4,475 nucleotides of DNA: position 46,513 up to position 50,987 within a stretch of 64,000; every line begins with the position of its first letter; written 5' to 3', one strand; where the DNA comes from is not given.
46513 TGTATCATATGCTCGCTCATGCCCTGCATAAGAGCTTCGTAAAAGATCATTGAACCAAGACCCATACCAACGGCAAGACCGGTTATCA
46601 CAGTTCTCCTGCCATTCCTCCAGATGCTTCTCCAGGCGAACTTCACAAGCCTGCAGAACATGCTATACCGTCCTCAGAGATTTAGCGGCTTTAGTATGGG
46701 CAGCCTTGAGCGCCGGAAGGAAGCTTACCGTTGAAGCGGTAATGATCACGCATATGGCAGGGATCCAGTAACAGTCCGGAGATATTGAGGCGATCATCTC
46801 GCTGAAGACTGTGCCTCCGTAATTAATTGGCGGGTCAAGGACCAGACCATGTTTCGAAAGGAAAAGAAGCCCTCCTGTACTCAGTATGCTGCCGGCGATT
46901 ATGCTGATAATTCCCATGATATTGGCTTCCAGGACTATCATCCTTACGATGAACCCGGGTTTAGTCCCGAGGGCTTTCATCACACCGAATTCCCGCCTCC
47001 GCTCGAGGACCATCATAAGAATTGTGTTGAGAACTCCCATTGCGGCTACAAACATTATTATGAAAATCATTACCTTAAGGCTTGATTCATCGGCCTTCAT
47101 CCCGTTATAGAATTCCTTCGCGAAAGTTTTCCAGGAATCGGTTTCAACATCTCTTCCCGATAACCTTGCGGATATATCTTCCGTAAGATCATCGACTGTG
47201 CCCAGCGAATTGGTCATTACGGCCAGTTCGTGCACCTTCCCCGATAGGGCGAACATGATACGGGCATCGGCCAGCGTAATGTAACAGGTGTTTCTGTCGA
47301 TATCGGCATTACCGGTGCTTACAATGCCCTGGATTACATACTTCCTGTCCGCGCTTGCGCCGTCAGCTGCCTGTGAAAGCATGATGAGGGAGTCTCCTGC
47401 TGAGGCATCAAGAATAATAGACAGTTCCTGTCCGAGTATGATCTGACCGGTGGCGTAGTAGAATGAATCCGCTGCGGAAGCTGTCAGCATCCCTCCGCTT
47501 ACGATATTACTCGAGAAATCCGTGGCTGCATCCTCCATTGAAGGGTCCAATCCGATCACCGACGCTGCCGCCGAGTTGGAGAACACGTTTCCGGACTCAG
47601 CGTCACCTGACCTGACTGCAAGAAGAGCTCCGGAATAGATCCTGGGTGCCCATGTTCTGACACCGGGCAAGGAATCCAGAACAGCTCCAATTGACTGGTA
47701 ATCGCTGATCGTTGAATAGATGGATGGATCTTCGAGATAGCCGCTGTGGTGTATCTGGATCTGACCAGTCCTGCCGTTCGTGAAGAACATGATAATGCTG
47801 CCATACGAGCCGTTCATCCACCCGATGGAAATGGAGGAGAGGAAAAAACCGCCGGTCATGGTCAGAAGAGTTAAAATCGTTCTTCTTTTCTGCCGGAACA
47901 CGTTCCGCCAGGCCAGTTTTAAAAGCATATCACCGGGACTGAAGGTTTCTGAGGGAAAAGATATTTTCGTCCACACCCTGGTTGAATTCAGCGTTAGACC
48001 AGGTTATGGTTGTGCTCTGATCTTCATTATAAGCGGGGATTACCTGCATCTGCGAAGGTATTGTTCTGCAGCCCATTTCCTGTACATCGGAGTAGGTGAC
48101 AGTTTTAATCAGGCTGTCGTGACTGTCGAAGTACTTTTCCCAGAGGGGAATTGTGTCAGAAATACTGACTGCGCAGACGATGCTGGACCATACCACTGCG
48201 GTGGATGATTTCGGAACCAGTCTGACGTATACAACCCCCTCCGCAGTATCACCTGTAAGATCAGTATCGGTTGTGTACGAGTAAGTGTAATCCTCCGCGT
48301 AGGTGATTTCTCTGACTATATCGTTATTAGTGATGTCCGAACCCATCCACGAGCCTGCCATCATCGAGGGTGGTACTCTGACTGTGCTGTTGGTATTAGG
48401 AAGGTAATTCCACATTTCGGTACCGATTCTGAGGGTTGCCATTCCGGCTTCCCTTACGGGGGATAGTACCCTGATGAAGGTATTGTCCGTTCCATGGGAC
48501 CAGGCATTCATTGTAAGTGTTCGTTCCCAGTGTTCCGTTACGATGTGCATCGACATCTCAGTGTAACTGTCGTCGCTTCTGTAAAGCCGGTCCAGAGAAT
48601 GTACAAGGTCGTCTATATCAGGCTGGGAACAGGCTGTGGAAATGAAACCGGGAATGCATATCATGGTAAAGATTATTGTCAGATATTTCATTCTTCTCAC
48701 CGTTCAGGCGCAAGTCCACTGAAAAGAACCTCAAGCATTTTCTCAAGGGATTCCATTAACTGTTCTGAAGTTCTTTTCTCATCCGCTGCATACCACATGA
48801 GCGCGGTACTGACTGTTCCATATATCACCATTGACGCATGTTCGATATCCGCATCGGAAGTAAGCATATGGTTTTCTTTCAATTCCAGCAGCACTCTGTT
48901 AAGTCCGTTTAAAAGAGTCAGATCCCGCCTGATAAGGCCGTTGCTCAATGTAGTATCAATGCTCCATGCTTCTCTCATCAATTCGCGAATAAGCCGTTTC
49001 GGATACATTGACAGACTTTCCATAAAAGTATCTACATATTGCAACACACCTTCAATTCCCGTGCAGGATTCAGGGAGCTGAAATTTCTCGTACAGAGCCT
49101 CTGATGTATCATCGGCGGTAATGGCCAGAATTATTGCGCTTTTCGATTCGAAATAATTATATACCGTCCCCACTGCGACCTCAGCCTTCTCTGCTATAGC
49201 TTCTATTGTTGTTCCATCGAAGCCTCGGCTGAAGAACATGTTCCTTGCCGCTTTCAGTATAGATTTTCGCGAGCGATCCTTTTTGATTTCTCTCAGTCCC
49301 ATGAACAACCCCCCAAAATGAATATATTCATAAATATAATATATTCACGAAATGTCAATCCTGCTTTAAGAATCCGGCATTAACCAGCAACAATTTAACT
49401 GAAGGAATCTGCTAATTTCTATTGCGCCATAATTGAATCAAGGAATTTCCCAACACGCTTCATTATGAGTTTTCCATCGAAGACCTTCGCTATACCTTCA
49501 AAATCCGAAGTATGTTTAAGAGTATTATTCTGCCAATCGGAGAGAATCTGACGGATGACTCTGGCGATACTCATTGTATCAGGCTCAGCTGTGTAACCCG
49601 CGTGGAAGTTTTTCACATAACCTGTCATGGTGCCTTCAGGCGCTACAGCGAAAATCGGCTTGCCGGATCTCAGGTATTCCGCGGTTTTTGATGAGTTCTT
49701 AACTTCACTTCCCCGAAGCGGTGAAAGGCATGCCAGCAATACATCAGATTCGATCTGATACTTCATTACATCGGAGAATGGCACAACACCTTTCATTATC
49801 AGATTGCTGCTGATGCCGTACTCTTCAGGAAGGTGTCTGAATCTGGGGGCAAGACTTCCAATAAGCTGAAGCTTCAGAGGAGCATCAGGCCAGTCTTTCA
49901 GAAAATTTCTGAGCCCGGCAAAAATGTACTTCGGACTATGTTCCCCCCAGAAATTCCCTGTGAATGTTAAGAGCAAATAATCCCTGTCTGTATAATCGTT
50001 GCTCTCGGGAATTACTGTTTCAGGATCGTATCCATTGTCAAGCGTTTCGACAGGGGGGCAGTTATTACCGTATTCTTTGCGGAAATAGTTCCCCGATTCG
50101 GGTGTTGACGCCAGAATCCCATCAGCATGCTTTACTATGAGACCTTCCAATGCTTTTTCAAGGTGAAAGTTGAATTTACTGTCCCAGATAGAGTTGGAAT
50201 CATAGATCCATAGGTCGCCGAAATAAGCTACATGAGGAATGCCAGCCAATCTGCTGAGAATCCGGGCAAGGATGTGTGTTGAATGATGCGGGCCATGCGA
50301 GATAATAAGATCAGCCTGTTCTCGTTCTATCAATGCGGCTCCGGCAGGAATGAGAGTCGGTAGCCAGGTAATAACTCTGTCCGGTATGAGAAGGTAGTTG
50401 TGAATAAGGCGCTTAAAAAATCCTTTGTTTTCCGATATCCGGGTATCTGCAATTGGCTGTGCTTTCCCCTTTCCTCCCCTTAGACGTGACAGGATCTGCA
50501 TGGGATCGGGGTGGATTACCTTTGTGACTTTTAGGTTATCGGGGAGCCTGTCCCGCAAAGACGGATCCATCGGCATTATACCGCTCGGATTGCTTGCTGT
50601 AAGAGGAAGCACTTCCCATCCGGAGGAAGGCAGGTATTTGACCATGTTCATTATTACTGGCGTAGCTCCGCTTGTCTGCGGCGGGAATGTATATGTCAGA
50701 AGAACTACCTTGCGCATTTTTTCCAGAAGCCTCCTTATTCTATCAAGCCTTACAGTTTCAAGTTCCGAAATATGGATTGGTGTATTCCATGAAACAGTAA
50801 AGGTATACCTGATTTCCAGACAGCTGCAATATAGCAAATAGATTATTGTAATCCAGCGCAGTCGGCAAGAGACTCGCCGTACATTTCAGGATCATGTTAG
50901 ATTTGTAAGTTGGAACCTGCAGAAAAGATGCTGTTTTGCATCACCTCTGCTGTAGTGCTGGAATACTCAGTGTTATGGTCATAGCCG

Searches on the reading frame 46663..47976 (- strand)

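Call 36: search_protein_families(library=pfam, proteins=[window:46663-47976:-], max_evalue=0.1)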
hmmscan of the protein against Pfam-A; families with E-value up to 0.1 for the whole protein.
window:46663-47976:- (437 aa): 2 families
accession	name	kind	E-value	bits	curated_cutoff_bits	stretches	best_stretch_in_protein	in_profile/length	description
PF02687.27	FtsX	-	2.3e-16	60.4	25.5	1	302-428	2-118/120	FtsX-like permease C-terminal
PF12704.14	MacB_PCD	-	2.1e-10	41.7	27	1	33-270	1-206/207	MacB-like periplasmic core domain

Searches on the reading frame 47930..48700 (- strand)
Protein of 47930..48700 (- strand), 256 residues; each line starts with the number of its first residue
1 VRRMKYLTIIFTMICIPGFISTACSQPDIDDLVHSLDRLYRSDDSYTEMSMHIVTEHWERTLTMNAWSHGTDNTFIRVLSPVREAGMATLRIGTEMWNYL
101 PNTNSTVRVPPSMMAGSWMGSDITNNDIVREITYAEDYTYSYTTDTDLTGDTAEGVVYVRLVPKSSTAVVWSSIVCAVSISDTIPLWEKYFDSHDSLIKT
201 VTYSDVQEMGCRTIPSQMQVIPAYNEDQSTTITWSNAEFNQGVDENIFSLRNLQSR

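Call 36: search_protein_families(library=pfam, proteins=[window:47930-48700:-], max_evalue=0.1)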
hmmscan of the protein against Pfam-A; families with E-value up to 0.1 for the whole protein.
window:47930-48700:- (256 aa): 1 family
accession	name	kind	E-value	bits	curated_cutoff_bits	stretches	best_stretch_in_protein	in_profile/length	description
PF17131.11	LolA_like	-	2.1e-43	148.6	30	1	70-254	1-183/184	Outer membrane lipoprotein-sorting protein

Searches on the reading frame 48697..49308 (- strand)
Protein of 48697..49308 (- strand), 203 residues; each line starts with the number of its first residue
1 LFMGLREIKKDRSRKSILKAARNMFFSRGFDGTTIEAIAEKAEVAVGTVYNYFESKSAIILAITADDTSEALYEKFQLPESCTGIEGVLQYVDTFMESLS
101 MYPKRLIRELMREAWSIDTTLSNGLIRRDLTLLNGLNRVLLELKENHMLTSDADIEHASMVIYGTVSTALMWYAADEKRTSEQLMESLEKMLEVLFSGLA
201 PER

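Call 36: search_protein_families(library=pfam, proteins=[window:48697-49308:-], max_evalue=0.1)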
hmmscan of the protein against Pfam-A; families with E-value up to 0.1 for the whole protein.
window:48697-49308:- (203 aa): 6 families
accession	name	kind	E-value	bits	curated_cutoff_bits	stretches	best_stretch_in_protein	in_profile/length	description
PF00440.29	TetR_N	-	3e-16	59.4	24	1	17-63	1-47/47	Bacterial regulatory proteins, tetR family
PF21351.2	TetR_C_41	-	0.0026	18.5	27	1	142-194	54-107/108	Tetracyclin repressor-like, C-terminal domain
PF14278.11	TetR_C_8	-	0.0039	17.7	26.1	1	138-193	47-102/103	Transcriptional regulator C-terminal region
PF18002.7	T6_Ig_like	-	0.018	15.4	25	1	29-84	62-119/145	T6 antigen Ig like domain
PF08281.18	Sigma70_r4_2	-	0.043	13.9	25.7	0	22-52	16-46/54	Sigma-70, region 4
PF02796.21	HTH_7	-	0.058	14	23.8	0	31-55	20-44/45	Helix-turn-helix domain of resolvase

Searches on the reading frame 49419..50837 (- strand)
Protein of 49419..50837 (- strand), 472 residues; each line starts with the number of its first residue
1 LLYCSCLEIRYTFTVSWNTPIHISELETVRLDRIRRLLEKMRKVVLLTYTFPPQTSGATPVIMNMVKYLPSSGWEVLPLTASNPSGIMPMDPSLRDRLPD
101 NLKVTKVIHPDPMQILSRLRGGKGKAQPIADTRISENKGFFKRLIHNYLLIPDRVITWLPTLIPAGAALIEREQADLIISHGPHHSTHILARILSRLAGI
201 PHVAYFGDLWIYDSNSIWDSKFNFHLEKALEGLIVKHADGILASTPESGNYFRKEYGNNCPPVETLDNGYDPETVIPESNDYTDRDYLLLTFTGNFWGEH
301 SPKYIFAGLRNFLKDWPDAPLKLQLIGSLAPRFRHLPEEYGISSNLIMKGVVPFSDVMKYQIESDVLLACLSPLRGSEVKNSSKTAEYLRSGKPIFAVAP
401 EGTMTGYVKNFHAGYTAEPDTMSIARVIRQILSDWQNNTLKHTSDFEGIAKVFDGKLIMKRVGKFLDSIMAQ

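Call 36: search_protein_families(library=pfam, proteins=[window:49419-50837:-], max_evalue=0.1)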
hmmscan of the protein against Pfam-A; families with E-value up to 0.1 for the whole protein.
window:49419-50837:- (472 aa): 3 families
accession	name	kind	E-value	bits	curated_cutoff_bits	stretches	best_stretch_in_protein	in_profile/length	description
PF13439.12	Glyco_transf_4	-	1.5e-10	41.8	28.5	1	147-273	45-169/170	Glycosyltransferase Family 4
PF13579.12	Glyco_trans_4_4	-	5.8e-10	40.2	29.7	1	57-265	2-154/158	Glycosyl transferase 4-like domain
PF00534.26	Glycos_transf_1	-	7.9e-05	22.7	26.4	1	318-436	45-160/172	Glycosyl transferases group 1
